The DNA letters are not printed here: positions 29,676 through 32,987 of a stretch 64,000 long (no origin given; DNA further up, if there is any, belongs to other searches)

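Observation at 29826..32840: Covalent tandem duplication of a PilB/GspE secretion ATPase (1004 aa)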

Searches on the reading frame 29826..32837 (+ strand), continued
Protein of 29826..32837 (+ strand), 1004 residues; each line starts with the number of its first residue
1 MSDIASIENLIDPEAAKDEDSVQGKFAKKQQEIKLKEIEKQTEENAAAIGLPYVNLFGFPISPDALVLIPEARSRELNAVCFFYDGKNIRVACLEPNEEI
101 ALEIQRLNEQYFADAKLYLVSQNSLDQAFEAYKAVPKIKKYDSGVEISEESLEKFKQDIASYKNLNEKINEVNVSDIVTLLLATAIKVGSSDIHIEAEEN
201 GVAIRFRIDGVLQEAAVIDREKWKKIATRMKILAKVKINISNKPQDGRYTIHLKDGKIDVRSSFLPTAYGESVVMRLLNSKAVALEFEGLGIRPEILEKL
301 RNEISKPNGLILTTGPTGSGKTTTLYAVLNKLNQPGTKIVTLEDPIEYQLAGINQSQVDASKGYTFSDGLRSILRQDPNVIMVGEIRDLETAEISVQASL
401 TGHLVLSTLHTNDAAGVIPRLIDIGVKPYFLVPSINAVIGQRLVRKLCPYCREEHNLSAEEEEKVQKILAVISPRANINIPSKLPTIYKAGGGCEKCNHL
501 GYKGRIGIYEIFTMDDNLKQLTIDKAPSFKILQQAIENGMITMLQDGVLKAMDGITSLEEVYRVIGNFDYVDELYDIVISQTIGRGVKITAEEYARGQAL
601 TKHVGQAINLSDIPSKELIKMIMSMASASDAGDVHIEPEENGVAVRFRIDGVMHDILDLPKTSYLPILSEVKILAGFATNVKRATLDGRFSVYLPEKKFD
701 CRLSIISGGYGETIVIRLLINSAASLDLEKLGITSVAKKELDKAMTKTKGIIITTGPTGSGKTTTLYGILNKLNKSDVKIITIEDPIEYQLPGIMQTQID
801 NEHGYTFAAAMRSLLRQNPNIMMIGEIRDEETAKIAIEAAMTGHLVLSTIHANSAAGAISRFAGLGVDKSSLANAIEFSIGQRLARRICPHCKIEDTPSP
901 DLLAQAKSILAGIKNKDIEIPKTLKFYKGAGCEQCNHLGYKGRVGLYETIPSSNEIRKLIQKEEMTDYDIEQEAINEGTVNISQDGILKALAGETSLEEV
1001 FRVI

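Call 65: search_protein_families(library=ncbifam, proteins=[window:29826-32837:+, L083:8740-9879:+], max_evalue=0.001)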
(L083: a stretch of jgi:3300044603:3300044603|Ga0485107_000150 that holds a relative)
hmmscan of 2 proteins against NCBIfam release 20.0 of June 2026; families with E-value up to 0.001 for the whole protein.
window:29826-32837:+ (1004 aa): 44 families (the best 25 are shown)
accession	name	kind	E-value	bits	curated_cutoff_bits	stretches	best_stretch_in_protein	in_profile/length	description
TIGR02533.1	type_II_gspE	equivalog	2.3e-276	917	630.25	2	84-564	19-485/486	type II secretion system ATPase GspE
TIGR02538.1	type_IV_pilB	equivalog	7e-266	883.3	675.65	2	31-564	39-561/564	type IV-A pilus assembly ATPase PilB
NF007755.0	PRK10436.1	equivalog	2.2e-231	768.4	617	2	148-567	59-461/465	type II secretion system protein GspE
NF053534.1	T4PilAsmATPsTfpB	equivalog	2.4e-220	732.8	850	2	145-565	172-582/584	type IV pilus assembly ATPase TfpB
NF041000.1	ATPase_ComGA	equivalog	2.3e-144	479.2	300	2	181-445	3-266/267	competence type IV pilus ATPase ComGA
TIGR01420.1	pilT_fam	subfamily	4e-99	332.1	319.1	2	181-444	5-268/343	PilT/PilU family type 4a pilus ATPase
TIGR02525.1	plasmid_TraJ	equivalog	8.1e-55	186.3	368.3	2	272-423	119-271/372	plasmid transfer ATPase TraJ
TIGR02524.1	dot_icm_DotB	equivalog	2.1e-43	148.9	463.3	2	741-865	126-259/358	Dot/Icm type IV secretion system ATPase DotB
NF058587.1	archaellum_moto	equivalog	4.6e-37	127.9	550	2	752-865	278-396/527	archaellum flagellar ATPase motor FlaI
TIGR02782.1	TrbB_P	equivalog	7.4e-33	114.1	304.55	2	311-421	139-252/303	P-type conjugative transfer ATPase TrbB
TIGR02788.1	VirB11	equivalog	1.7e-28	99.5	249.95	2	736-874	132-273/308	P-type DNA transfer ATPase VirB11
NF010469.0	PRK13894.1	subfamily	5.4e-28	98.3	508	2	733-882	133-284/320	conjugal transfer ATPase TrbB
TIGR03819.1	heli_sec_ATPase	hypoth_equivalog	2.1e-27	96.2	373.15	2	711-867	139-302/340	TadA family conjugal transfer-associated ATPase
NF010407.0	PRK13833.1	subfamily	7.9e-25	87.9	499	2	300-424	137-262/323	conjugal transfer protein TrbB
NF053672.1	bindosome_BasE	exception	3.5e-24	85.4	1000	2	312-421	274-388/512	bindosome assembly system ATPase subunit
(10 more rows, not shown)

L083:8740-9879:+ (379 aa): 1 family
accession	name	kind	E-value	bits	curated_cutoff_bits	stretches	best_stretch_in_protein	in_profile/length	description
NF053633.1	OlncasPapPhNrnA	equivalog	2.7e-10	39.7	350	1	160-297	107-241/317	bifunctional oligoribonuclease/PAP phosphatase NrnA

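Call 73: fold_search(model_id=the predicted structure, library=pdb)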
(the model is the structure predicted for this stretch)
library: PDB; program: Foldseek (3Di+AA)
matches with E <= 10: 1629; with E <= 0.001: 154
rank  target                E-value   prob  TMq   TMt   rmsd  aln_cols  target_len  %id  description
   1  5tsh_E                5.5e-43  1.00  0.36  0.89   3.2       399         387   44  PilB from Geobacter metallireducens bound to AMP-PNP (released 2017-05-17)
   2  5zfr_B                3.4e-42  1.00  0.35  0.85   3.7       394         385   43  Crystal structure of PilB, an extension ATPase motor of Type IV pilus, from Geobacter sulfurreducens (released 2018-09-19)
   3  5tsg_B                1.0e-41  1.00  0.36  0.92   3.1       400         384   43  PilB from Geobacter metallireducens bound to ADP (released 2017-05-17)
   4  5tsh_C                1.1e-41  1.00  0.36  0.90   3.0       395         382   43  PilB from Geobacter metallireducens bound to AMP-PNP (released 2017-05-17)
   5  5tsh_D                1.1e-41  1.00  0.32  0.77   5.6       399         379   43  PilB from Geobacter metallireducens bound to AMP-PNP (released 2017-05-17)
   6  5tsh_F                1.8e-41  1.00  0.35  0.89   3.4       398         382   43  PilB from Geobacter metallireducens bound to AMP-PNP (released 2017-05-17)
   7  5zfr_C                3.3e-41  1.00  0.32  0.77   5.3       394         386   43  Crystal structure of PilB, an extension ATPase motor of Type IV pilus, from Geobacter sulfurreducens (released 2018-09-19)
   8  5zfr_A                5.4e-41  1.00  0.36  0.90   3.1       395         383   43  Crystal structure of PilB, an extension ATPase motor of Type IV pilus, from Geobacter sulfurreducens (released 2018-09-19)
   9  4pht_C                5.4e-41  1.00  0.26  0.57  21.4       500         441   39  ATPase GspE in complex with the cytoplasmic domain of GspL from the Vibrio vulnificus type II Secretion system (released 2014-11-26)
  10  4pht_A                7.4e-41  1.00  0.26  0.57  21.6       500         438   39  ATPase GspE in complex with the cytoplasmic domain of GspL from the Vibrio vulnificus type II Secretion system (released 2014-11-26)
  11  4pht_B                7.4e-41  1.00  0.26  0.57  21.5       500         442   39  ATPase GspE in complex with the cytoplasmic domain of GspL from the Vibrio vulnificus type II Secretion system (released 2014-11-26)
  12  5oiu_B                1.8e-40  1.00  0.36  0.91   2.3       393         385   40  Crystal structure of PilF type IV pilus assembly ATPase from Thermus thermophilus (released 2018-08-08)
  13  5tsh_A                2.9e-40  1.00  0.35  0.89   3.2       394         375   43  PilB from Geobacter metallireducens bound to AMP-PNP (released 2017-05-17)
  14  5tsh_B                3.9e-40  1.00  0.32  0.77   5.7       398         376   42  PilB from Geobacter metallireducens bound to AMP-PNP (released 2017-05-17)
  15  5it5_A                6.4e-40  1.00  0.36  0.91   2.5       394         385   40  Thermus thermophilus PilB core ATPase region (released 2016-10-19)
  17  5tsg_C                2.3e-39  1.00  0.36  0.92   2.6       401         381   42  PilB from Geobacter metallireducens bound to ADP (released 2017-05-17)
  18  5tsg_D                2.7e-39  1.00  0.32  0.76   5.4       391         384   44  PilB from Geobacter metallireducens bound to ADP (released 2017-05-17)
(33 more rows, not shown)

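Call 76: list_cluster_members(proteins=[P0136, P0139, P0140, P0141, P0142, P0162, P0154, P0244, P0197, P0252])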
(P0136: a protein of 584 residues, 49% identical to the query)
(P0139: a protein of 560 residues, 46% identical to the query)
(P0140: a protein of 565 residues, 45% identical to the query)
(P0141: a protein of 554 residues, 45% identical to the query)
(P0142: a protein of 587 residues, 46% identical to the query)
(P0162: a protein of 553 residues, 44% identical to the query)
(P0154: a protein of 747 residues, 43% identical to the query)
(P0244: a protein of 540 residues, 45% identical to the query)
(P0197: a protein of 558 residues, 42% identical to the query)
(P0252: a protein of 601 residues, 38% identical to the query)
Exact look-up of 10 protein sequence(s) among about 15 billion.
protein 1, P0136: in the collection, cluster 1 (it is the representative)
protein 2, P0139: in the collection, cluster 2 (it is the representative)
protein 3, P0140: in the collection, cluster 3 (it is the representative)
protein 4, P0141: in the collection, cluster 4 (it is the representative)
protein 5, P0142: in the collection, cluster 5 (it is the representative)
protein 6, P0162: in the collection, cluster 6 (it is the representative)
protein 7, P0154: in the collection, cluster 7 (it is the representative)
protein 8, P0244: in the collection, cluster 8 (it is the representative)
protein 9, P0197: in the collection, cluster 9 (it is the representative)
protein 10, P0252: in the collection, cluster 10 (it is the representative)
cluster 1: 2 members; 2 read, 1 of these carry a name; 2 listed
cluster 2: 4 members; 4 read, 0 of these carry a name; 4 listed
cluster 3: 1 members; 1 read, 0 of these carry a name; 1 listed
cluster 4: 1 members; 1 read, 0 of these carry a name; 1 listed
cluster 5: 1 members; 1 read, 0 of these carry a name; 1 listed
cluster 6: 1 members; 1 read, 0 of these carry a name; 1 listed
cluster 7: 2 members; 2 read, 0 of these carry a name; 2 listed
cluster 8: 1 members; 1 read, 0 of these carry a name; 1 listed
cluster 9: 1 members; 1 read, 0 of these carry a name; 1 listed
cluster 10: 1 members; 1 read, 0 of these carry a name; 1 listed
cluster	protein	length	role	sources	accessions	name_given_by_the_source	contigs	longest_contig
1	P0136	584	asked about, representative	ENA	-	-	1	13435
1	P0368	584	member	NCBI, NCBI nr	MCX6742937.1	MAG: GspE/PulE family protein [Candidatus Parcubacteria bacterium] | GspE/PulE family protein [Candidatus Parcubacteria bacterium]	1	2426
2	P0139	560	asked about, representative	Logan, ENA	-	-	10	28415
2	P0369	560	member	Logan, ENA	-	-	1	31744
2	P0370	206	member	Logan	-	-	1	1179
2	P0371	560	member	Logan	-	-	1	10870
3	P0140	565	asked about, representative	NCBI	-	-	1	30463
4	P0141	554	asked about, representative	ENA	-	-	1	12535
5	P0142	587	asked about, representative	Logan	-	-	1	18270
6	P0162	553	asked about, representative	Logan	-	-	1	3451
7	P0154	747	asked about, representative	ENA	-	-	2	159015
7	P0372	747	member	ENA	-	-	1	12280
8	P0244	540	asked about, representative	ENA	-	-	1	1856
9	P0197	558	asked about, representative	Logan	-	-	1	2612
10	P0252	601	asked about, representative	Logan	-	-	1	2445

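Call 77: find_encoding_contigs(protein=P0136, flank=8000, max_places=1)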
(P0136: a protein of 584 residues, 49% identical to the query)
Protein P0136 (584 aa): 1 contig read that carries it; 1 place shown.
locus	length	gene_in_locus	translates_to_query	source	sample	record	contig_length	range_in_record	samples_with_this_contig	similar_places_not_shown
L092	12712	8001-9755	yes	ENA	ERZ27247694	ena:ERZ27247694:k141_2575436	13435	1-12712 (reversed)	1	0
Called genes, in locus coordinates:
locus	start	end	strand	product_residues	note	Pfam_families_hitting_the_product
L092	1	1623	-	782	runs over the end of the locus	?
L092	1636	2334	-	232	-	PF00551:Formyl_trans_N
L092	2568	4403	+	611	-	PF13385:Laminin_G_3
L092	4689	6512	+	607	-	PF06480:FtsH_ext (weak), PF20720:nSTAND3 (faint), PF00004:AAA, PF17862:AAA_lid_3, PF01434:Peptidase_M41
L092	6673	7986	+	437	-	-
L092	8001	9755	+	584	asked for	PF00437:T2SSE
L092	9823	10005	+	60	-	-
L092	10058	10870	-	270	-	-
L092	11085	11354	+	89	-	-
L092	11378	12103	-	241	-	-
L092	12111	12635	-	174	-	PF02367:TsaE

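Call 78: find_encoding_contigs(protein=P0139, flank=8000, max_places=1)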
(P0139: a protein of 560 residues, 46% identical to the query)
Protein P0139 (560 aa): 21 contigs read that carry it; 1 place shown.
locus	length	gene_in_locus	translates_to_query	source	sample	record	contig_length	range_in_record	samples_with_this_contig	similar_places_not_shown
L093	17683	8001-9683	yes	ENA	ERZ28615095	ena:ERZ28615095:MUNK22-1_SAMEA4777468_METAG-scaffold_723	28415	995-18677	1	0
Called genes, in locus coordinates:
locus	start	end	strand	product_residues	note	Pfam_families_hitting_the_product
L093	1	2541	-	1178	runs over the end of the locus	?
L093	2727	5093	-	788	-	PF13620:CarboxypepD_reg (weak)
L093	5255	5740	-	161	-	PF02367:TsaE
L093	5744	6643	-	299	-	PF02673:BacA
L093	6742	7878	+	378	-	PF01368:DHH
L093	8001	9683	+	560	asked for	PF05157:MshEN, PF00437:T2SSE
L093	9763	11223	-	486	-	PF00515:TPR_1 (faint), PF07719:TPR_2 (faint), PF13181:TPR_8 (faint), PF23914:TPR_CcmH_CycH, PF13432:TPR_16, PF13424:TPR_12 (weak), PF12895:ANAPC3, PF13432:TPR_16 (weak), +5 more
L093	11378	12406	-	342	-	PF00814:TsaD, PF22521:HypF_C_2 (weak)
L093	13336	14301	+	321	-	PF01699:Na_Ca_ex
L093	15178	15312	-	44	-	PF01527:HTH_Tnp_1 (faint)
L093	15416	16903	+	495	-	PF01408:GFO_IDH_MocA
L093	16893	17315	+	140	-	PF00293:NUDIX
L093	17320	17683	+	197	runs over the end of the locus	PF02223:Thymidylate_kin (faint)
